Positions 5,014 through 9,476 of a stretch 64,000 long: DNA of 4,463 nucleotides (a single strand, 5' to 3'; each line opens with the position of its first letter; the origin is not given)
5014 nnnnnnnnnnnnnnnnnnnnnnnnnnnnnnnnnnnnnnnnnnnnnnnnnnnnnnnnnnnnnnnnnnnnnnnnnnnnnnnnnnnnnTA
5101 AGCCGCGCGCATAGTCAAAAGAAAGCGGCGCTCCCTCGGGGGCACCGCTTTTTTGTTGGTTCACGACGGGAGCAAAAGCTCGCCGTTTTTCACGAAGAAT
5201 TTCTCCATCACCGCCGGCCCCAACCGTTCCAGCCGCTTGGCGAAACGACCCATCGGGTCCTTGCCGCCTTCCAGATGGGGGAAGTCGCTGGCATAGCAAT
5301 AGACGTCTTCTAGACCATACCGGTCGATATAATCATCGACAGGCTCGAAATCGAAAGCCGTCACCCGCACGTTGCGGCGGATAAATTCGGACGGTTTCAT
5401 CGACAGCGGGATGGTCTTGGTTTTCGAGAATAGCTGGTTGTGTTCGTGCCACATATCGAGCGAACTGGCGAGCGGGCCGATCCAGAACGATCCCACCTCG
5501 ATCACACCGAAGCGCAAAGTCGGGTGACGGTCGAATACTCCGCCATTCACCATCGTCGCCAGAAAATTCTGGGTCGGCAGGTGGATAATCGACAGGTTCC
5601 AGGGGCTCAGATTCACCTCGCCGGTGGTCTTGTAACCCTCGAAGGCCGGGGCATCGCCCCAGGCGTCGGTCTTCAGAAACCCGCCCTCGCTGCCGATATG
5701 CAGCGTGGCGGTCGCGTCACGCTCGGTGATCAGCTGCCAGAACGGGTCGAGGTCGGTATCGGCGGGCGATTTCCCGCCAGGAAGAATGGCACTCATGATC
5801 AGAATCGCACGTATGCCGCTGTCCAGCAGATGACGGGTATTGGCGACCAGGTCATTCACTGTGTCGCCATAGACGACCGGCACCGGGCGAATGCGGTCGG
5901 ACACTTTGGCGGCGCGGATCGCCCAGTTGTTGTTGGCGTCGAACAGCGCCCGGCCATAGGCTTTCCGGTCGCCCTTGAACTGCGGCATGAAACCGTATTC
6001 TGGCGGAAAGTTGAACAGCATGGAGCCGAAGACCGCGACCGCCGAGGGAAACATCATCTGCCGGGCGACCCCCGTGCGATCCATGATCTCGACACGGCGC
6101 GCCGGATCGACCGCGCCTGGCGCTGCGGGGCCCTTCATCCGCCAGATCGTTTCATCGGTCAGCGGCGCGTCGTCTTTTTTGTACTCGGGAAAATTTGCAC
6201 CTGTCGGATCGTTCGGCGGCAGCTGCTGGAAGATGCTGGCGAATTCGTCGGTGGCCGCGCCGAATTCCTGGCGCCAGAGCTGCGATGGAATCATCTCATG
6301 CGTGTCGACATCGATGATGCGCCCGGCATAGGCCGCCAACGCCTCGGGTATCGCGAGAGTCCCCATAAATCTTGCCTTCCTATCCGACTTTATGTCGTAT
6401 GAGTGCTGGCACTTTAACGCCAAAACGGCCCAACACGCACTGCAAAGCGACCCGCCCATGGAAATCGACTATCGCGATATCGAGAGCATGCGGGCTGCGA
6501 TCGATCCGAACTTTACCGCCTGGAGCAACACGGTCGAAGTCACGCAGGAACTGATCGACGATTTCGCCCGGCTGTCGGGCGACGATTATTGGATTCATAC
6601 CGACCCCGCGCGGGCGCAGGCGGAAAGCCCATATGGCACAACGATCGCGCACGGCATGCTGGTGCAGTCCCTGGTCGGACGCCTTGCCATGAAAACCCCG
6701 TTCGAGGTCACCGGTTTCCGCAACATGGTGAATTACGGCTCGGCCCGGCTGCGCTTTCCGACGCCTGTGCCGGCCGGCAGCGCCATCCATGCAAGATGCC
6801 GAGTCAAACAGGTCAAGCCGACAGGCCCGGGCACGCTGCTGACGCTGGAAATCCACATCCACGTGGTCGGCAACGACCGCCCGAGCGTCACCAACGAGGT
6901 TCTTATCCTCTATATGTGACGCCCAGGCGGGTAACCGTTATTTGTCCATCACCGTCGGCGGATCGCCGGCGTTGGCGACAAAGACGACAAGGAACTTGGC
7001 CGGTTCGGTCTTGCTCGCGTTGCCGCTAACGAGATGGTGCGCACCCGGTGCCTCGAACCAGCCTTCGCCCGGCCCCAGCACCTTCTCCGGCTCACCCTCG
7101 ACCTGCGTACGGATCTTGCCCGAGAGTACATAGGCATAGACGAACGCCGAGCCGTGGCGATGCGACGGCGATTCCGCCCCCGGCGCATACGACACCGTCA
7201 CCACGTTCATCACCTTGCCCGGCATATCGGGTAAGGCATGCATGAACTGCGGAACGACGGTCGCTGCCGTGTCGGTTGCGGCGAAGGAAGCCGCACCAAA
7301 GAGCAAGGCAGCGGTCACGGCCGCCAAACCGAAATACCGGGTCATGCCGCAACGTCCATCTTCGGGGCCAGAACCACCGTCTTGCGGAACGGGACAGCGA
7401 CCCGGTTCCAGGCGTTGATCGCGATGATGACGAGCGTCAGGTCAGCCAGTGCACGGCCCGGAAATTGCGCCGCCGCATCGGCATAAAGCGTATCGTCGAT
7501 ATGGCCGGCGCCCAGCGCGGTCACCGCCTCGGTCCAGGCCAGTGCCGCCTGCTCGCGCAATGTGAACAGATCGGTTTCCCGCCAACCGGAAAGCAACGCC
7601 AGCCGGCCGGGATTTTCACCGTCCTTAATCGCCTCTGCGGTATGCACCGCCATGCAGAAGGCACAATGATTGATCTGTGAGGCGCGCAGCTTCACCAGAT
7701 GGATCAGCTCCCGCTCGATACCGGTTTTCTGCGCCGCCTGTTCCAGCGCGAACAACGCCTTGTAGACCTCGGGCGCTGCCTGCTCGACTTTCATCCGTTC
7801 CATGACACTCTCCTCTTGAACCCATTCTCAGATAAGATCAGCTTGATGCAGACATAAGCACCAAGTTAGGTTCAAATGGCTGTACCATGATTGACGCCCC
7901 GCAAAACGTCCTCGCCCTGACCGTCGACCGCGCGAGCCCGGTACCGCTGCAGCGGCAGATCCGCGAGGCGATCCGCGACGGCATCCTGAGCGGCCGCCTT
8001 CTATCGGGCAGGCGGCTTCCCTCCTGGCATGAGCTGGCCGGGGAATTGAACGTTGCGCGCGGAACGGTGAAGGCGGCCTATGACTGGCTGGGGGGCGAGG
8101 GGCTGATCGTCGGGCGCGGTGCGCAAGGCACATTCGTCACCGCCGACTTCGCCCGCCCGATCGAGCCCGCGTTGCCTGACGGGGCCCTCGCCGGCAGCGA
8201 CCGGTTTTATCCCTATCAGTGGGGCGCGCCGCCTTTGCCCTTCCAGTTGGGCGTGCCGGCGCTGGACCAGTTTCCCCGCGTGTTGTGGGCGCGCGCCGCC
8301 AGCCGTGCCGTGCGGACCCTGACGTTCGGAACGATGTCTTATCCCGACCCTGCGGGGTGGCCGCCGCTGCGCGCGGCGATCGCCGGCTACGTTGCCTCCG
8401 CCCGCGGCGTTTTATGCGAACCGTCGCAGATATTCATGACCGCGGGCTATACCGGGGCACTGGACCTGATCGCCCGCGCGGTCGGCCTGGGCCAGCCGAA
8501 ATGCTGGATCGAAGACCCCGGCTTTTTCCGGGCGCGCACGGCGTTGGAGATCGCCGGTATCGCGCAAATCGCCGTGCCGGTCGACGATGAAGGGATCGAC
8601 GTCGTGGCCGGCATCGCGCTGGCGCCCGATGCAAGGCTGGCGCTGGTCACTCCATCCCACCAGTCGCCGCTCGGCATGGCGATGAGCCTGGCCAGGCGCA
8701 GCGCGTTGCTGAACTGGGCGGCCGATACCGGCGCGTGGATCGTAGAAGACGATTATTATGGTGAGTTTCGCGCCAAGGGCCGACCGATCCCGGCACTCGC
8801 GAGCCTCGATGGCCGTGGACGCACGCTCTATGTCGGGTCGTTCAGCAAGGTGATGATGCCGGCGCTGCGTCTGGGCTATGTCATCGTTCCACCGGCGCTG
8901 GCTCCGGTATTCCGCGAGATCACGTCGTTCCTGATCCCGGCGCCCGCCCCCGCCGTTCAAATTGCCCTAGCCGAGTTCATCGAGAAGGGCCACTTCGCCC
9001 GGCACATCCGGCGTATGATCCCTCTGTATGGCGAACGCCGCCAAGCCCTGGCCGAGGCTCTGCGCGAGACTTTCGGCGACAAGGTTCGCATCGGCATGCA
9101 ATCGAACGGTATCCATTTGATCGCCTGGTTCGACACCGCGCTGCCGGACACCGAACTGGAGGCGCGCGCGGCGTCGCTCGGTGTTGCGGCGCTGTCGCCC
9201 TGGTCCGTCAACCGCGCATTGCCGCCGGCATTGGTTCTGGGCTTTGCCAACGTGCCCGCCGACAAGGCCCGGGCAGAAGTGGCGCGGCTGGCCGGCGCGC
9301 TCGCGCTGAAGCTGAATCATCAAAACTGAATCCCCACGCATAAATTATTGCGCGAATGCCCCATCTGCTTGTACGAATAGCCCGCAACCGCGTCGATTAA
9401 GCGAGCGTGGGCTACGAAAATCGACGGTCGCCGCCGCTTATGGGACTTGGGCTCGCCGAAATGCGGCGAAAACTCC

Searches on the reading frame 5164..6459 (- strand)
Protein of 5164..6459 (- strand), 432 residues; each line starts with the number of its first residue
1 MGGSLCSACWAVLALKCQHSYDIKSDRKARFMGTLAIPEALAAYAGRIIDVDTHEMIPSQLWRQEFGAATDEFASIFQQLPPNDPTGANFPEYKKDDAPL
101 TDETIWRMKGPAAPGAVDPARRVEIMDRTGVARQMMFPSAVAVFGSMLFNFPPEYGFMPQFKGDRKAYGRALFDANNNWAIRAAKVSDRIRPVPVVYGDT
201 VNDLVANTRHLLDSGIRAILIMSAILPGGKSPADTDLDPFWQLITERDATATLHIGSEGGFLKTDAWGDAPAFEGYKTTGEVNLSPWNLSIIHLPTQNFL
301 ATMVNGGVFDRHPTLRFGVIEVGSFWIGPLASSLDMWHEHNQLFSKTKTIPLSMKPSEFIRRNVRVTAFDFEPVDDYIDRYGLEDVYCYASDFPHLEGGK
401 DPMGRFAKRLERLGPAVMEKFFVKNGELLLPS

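Call 41: search_protein_families(library=pfam, proteins=[window:5164-6459:-], max_evalue=0.001)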
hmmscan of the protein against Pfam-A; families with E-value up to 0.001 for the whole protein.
window:5164-6459:- (432 aa): 1 family
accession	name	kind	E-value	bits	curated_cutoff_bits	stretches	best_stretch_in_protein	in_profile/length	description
PF04909.20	Amidohydro_2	-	2.1e-14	54.4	26.4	1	172-425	62-282/289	Amidohydrolase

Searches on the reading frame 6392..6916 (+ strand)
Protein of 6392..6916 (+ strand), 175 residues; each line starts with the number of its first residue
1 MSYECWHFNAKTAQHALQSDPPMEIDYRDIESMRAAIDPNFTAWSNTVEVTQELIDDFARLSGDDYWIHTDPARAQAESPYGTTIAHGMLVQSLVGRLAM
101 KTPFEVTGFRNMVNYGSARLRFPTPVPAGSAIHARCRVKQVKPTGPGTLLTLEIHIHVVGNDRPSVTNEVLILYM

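Call 41: search_protein_families(library=pfam, proteins=[window:6392-6916:+], max_evalue=0.001)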
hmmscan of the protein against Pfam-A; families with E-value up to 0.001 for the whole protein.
window:6392-6916:+ (175 aa): 1 family
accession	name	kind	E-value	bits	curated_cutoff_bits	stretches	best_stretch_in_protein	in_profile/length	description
PF01575.25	MaoC_dehydratas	-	6.2e-19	68.3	27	1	46-142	14-105/123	MaoC like domain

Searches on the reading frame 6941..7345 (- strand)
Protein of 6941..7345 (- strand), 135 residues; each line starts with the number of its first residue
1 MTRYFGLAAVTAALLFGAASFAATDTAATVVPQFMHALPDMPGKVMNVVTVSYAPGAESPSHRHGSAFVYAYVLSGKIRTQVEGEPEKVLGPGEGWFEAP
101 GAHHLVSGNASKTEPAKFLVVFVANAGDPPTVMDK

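Call 41: search_protein_families(library=pfam, proteins=[window:6941-7345:-], max_evalue=0.001)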
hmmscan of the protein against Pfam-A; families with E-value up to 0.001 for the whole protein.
window:6941-7345:- (135 aa): 1 family
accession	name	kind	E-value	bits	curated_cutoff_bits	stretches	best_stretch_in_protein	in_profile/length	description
PF07883.17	Cupin_2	-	1.7e-14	53.7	27.2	1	50-122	2-70/70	Cupin domain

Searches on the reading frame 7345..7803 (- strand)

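Call 41: search_protein_families(library=pfam, proteins=[window:7345-7803:-], max_evalue=0.001)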
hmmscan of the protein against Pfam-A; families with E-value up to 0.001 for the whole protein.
window:7345-7803:- (153 aa): 1 family
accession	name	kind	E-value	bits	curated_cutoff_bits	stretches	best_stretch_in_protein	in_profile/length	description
PF02627.25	CMD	-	2.6e-18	66.2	23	1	11-93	1-84/84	Carboxymuconolactone decarboxylase family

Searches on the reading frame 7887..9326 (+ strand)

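Call 41: search_protein_families(library=pfam, proteins=[window:7887-9326:+], max_evalue=0.001)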
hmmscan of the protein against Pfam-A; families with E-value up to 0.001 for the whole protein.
window:7887-9326:+ (480 aa): 2 families
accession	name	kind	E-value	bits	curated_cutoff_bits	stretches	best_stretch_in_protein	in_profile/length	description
PF00155.27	Aminotran_1_2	-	2.8e-23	83.1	19.7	1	137-411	25-304/361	Aminotransferase class I and II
PF00392.27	GntR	-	1.2e-12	47.7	27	1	22-84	2-64/64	Bacterial regulatory proteins, gntR family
